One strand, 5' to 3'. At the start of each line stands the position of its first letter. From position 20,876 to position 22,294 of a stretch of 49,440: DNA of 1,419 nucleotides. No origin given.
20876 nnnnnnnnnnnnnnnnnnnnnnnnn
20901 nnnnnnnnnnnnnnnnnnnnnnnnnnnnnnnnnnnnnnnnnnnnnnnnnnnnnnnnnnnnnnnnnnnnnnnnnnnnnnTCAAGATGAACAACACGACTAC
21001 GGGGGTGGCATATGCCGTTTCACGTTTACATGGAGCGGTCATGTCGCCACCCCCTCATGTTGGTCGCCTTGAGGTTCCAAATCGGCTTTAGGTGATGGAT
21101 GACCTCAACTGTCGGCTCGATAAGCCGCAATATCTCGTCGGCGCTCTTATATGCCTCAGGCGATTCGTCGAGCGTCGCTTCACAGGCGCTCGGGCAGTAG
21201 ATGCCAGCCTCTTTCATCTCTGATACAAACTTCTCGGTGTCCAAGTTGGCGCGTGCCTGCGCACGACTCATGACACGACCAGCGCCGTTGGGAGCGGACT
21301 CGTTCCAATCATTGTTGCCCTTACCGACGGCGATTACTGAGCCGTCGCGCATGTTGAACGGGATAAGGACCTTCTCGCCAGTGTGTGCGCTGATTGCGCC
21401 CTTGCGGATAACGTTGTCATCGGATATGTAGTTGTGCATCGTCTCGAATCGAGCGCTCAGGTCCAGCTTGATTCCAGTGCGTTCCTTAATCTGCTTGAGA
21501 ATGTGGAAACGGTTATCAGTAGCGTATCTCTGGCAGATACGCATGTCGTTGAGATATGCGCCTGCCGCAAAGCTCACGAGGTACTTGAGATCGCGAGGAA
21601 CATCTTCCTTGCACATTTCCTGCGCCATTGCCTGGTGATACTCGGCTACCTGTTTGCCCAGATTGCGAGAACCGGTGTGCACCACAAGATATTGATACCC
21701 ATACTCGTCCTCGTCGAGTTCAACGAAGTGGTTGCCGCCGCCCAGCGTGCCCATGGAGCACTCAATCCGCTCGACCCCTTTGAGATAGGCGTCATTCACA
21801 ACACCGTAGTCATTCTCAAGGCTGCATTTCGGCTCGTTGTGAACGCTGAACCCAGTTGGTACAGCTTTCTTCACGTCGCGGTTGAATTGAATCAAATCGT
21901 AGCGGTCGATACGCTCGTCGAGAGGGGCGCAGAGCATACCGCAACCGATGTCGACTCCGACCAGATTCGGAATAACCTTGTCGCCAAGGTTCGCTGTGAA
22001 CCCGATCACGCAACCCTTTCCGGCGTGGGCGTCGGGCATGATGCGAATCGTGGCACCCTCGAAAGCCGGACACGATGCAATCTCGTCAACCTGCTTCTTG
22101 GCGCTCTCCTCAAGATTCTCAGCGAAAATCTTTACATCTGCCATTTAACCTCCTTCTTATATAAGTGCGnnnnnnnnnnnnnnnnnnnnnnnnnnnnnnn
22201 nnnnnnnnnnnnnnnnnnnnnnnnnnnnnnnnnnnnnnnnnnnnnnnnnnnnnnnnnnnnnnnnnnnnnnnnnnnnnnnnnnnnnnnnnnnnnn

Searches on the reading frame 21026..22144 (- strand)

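Call 11: search_protein_families(library=phrogs, proteins=[window:21026-22144:-])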
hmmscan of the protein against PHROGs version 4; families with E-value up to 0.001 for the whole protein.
window:21026-22144:- (372 aa): 2 families
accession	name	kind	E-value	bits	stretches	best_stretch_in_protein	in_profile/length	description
phrog_1075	-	DNA, RNA and nucleotide metabolism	1.4e-122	411.1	1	3-367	65-448/459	tRNA splicing ligase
phrog_32430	-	DNA, RNA and nucleotide metabolism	1.2e-39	136.2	1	231-360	10-138/139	tRNA splicing ligase RtcB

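Call 23: search_protein_families(library=pfam, proteins=[window:21026-22144:-], max_evalue=0.01)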
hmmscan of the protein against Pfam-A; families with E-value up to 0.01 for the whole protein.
window:21026-22144:- (372 aa): 1 family
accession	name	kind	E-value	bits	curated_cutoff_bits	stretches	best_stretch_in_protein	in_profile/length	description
PF01139.22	RtcB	-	7.2e-63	213.7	27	2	125-359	141-425/426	tRNA-splicing ligase RtcB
